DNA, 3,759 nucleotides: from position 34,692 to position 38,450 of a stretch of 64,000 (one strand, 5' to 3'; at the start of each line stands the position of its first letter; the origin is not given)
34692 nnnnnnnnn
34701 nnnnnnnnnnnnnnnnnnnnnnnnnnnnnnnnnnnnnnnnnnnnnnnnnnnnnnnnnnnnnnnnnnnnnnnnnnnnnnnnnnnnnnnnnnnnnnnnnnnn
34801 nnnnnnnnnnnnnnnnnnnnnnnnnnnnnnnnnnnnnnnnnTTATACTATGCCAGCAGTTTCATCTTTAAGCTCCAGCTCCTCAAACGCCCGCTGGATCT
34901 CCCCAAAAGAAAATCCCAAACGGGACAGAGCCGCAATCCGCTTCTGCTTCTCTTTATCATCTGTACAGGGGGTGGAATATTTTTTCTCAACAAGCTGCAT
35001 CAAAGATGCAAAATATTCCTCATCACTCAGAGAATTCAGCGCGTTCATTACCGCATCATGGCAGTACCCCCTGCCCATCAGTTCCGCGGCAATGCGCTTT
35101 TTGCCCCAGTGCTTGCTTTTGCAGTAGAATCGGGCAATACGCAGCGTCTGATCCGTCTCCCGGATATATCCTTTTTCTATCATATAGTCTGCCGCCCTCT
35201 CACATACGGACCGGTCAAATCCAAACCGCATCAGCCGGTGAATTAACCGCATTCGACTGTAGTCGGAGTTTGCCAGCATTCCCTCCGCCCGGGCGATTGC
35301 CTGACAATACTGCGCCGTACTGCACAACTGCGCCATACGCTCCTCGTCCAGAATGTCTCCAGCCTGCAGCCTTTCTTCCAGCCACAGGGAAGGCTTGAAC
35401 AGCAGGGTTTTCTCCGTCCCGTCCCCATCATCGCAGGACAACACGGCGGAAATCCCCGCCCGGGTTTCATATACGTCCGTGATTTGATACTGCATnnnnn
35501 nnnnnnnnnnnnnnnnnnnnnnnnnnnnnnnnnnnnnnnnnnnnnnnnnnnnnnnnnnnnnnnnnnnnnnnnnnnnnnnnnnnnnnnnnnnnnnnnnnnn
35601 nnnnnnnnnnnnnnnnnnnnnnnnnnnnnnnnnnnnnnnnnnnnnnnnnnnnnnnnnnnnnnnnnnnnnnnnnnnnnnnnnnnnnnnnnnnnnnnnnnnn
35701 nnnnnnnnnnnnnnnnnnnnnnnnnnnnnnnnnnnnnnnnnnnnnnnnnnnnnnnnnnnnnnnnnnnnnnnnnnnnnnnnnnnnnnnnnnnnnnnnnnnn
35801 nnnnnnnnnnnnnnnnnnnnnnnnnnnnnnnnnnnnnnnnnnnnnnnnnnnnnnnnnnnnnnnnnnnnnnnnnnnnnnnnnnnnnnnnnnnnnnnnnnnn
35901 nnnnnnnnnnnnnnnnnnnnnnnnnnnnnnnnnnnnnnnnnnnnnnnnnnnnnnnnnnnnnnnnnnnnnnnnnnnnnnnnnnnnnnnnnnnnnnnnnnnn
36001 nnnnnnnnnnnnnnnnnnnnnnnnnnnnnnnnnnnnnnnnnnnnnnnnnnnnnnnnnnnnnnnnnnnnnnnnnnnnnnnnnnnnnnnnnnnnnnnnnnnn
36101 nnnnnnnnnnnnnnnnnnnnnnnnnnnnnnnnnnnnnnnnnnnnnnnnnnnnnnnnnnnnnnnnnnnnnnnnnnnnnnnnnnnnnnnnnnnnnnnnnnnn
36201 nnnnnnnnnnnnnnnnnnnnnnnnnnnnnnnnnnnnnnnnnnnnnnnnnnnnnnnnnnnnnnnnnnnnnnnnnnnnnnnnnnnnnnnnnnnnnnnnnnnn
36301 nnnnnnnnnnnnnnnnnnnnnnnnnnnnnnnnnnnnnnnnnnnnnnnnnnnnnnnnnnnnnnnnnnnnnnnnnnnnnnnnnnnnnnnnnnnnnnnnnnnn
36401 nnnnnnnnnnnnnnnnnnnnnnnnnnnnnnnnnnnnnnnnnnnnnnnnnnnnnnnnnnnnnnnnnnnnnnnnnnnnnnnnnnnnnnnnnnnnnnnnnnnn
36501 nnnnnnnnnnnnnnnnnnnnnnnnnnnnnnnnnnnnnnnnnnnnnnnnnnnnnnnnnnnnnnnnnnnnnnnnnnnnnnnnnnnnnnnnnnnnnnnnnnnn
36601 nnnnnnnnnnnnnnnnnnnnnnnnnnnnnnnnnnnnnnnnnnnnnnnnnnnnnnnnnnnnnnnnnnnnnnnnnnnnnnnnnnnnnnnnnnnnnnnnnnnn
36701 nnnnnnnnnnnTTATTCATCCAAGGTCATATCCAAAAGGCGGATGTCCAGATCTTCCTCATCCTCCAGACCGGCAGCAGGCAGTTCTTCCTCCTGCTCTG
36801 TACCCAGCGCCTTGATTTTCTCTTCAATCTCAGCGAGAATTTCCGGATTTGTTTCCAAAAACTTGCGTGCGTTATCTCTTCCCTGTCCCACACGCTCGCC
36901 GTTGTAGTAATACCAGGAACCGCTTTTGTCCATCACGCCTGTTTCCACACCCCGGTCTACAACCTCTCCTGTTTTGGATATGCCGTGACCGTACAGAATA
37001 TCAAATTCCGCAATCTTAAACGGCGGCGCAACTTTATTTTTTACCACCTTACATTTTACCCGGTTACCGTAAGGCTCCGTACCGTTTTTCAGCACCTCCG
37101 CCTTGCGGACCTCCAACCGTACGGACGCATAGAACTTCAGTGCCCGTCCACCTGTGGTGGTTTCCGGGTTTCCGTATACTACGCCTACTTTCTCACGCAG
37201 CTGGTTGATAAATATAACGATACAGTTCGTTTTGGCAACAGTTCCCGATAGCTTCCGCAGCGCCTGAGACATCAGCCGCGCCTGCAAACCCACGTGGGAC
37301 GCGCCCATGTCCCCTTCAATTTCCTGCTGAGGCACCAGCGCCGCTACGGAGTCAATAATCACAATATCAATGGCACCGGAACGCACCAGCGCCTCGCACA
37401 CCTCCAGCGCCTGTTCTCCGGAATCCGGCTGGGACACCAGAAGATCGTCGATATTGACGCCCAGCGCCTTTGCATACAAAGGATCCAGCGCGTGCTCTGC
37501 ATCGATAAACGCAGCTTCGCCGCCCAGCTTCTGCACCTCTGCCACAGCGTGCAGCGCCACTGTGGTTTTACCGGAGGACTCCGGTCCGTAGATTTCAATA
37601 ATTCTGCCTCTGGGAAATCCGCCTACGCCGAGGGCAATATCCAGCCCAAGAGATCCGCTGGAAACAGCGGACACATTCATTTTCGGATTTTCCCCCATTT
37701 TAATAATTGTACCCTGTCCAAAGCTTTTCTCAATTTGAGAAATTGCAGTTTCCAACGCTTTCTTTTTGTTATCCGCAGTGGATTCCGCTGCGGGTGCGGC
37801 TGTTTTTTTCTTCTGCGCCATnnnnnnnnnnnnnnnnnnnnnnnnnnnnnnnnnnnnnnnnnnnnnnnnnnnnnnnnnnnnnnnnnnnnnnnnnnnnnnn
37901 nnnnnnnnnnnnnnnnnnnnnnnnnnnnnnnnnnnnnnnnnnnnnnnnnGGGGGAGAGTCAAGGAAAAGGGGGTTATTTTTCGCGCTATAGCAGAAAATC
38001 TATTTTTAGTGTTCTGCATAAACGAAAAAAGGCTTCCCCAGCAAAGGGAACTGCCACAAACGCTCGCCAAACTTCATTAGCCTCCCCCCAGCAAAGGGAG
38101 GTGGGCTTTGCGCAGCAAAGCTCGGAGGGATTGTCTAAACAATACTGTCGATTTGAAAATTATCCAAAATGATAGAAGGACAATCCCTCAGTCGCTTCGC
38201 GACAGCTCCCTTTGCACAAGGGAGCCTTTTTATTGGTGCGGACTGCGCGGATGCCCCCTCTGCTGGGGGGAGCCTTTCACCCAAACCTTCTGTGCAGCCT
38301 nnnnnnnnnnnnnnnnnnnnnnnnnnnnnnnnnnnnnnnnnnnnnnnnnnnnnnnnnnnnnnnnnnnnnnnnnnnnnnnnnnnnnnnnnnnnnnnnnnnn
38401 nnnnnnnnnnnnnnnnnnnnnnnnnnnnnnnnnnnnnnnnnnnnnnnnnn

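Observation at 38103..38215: Compensatory base changes keep the hairpins flanking the conserved core: selection on structure, not sequence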

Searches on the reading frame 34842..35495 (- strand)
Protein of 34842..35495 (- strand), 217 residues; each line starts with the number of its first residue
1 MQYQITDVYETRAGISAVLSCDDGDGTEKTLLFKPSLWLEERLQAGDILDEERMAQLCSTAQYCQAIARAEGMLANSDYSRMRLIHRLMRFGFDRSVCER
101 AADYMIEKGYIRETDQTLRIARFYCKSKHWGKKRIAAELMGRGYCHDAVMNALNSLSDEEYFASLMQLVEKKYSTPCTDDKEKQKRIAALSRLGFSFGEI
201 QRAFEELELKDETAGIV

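Call 52: find_related_loci(query=window:34842-35495:-, collection=metagenome_contigs, flank=10000)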
Query window:34842-35495:- (217 aa) in metagenome_contigs; peptide patterns used: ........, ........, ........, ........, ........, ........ (x = any residue, [..] = any of these).
379 stretches matched a pattern; 3 encode a relative of the query (tblastn E <= 1e-3); 3 distinct loci.
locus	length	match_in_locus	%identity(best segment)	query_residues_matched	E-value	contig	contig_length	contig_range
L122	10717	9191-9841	95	1-217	5e-142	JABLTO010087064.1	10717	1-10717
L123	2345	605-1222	81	1-206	1e-120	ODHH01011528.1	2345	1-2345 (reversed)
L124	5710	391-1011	58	1-208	3e-79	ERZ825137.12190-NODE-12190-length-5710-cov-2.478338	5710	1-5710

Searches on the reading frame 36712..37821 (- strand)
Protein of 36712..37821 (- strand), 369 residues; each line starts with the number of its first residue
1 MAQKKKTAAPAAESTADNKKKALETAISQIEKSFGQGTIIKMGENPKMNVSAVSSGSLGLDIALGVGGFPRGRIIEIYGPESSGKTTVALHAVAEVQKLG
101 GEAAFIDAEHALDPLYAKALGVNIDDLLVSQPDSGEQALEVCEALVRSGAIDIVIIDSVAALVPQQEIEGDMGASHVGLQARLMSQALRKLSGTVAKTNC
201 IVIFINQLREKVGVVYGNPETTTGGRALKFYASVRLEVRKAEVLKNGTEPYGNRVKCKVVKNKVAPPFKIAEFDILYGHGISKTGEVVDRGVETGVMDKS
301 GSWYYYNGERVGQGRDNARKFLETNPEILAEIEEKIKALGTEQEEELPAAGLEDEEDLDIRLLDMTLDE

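Call 27: find_encoding_contigs(protein=window:36712-37821:-, flank=6000, max_places=10)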
Protein window:36712-37821:- (369 aa): 20 contigs read that carry it; 10 places shown.
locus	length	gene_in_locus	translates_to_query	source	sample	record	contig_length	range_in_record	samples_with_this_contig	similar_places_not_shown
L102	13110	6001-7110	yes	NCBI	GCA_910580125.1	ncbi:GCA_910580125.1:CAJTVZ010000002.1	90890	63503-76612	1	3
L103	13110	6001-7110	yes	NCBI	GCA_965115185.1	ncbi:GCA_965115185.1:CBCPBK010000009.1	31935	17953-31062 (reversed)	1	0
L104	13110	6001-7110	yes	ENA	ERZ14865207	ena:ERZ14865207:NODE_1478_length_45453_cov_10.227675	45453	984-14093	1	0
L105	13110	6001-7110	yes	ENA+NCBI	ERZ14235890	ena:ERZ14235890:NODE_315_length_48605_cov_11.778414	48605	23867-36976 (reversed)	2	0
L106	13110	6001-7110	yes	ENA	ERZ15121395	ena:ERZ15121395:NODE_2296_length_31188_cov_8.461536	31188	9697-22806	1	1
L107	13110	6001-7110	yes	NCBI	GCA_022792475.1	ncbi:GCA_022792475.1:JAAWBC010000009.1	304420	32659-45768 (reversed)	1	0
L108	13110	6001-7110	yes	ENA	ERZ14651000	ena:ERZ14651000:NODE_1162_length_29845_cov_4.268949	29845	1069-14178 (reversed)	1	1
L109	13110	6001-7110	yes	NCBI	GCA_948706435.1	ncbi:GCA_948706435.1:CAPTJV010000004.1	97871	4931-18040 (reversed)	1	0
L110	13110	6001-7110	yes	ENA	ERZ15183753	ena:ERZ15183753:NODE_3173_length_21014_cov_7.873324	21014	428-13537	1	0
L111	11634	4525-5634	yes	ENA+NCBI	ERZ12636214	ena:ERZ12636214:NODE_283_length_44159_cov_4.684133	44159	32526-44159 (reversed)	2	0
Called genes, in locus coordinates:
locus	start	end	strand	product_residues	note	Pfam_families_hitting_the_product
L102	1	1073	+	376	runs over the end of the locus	PF00226:DnaJ, PF01556:DnaJ_C, PF27659:CHP02642 (faint), PF00684:DnaJ_CXXCXGXG, PF15777:Anti-TRAP (faint)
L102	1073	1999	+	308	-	PF06325:PrmA, PF05175:MTS, PF13489:Methyltransf_23 (faint), PF13649:Methyltransf_25 (weak), PF13847:Methyltransf_31 (weak)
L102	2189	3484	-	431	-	PF00278:Orn_DAP_Arg_deC, PF02784:Orn_Arg_deC_N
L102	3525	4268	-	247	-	PF01113:DapB_N, PF05173:DapB_C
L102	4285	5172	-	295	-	PF00701:DHDPS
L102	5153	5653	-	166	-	-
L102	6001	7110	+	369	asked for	PF00154:RecA_N, PF08423:Rad51 (weak), PF06745:ATPase (weak), PF13481:AAA_25 (faint), PF21096:RecA_C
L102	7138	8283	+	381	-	PF02463:SMC_N, PF13175:AAA_15, PF13476:AAA_23 (weak), PF13304:AAA_21 (faint)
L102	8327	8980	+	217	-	PF02631:RecX_HTH2 (faint), PF21981:RecX_HTH3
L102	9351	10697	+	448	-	PF00919:UPF0004, PF04055:Radical_SAM, PF18693:TRAM_2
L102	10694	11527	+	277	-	PF00753:Lactamase_B, PF23023:Anti-Pycsar_Apyc1, PF12706:Lactamase_B_2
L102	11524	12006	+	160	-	PF02590:SPOUT_MTase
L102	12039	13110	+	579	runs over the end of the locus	PF14903:WG_beta_rep (weak)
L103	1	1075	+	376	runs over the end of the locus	PF00226:DnaJ, PF01556:DnaJ_C, PF27659:CHP02642 (faint), PF00684:DnaJ_CXXCXGXG, PF15777:Anti-TRAP (faint)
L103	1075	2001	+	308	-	PF06325:PrmA, PF05175:MTS, PF13489:Methyltransf_23 (faint), PF13649:Methyltransf_25 (weak), PF13847:Methyltransf_31 (weak)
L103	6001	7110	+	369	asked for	PF00154:RecA_N, PF08423:Rad51 (weak), PF06745:ATPase (weak), PF13481:AAA_25 (faint), PF21096:RecA_C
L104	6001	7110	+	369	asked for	PF00154:RecA_N, PF08423:Rad51 (weak), PF06745:ATPase (weak), PF13481:AAA_25 (faint), PF21096:RecA_C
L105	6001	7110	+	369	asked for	PF00154:RecA_N, PF08423:Rad51 (weak), PF06745:ATPase (weak), PF13481:AAA_25 (faint), PF21096:RecA_C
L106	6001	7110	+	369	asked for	PF00154:RecA_N, PF08423:Rad51 (weak), PF06745:ATPase (weak), PF13481:AAA_25 (faint), PF21096:RecA_C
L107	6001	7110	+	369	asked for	PF00154:RecA_N, PF08423:Rad51 (weak), PF06745:ATPase (weak), PF13481:AAA_25 (faint), PF21096:RecA_C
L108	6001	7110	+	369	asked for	PF00154:RecA_N, PF08423:Rad51 (weak), PF06745:ATPase (weak), PF13481:AAA_25 (faint), PF21096:RecA_C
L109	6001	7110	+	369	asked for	PF00154:RecA_N, PF08423:Rad51 (weak), PF06745:ATPase (weak), PF13481:AAA_25 (faint), PF21096:RecA_C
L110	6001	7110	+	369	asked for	PF00154:RecA_N, PF08423:Rad51 (weak), PF06745:ATPase (weak), PF13481:AAA_25 (faint), PF21096:RecA_C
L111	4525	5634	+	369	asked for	PF00154:RecA_N, PF08423:Rad51 (weak), PF06745:ATPase (weak), PF13481:AAA_25 (faint), PF21096:RecA_C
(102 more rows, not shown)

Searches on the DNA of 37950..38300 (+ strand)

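Call 7: search_rna_families(source=window, start=37950, end=38300, threshold=evalue, max_evalue=10)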
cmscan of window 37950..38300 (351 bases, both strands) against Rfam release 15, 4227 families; matches with E-value up to 10: 4.
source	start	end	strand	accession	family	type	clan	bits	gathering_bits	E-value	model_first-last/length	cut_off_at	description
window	38074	38279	+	RF04119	MIR1858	Gene; miRNA;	-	17.8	137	1.4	1-197/197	no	MIR1858 microRNA precursor family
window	38241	38299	-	RF04247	bZIP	Gene; sRNA;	-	14.3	41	9.5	1-72/72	no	bZIP non canonical Hac1/Xbp1 intron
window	38188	38234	+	RF02837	anti-hemB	Gene; sRNA;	-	11.5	49.5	4.7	1-81/81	no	Burkholderia RNA 7 (anti-hemB)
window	37950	38056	-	RF01263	snR191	Gene; snRNA; snoRNA; HACA-box;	CL00043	9.6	46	8.5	1-113/273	3'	Small nucleolar RNA snR191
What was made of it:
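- On Structured non-coding RNA family: On R9 only chance-level hits appear, E >= 1.4 (call 7).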

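Call 81: search_dna_similar(query=window:38077-38236:+, collection=phages, mode=distant, max_evalue=0.001, max_rows=10)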
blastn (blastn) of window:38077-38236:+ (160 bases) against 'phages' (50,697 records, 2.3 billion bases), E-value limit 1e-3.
No match.

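Call 82: search_dna_similar(query=window:38077-38236:+, collection=plasmids, mode=distant, max_evalue=0.001, max_rows=10)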
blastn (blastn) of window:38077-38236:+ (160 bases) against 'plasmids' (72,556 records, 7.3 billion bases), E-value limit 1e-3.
No match.
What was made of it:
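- Tried and rejected: No match (calls 81, 82).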
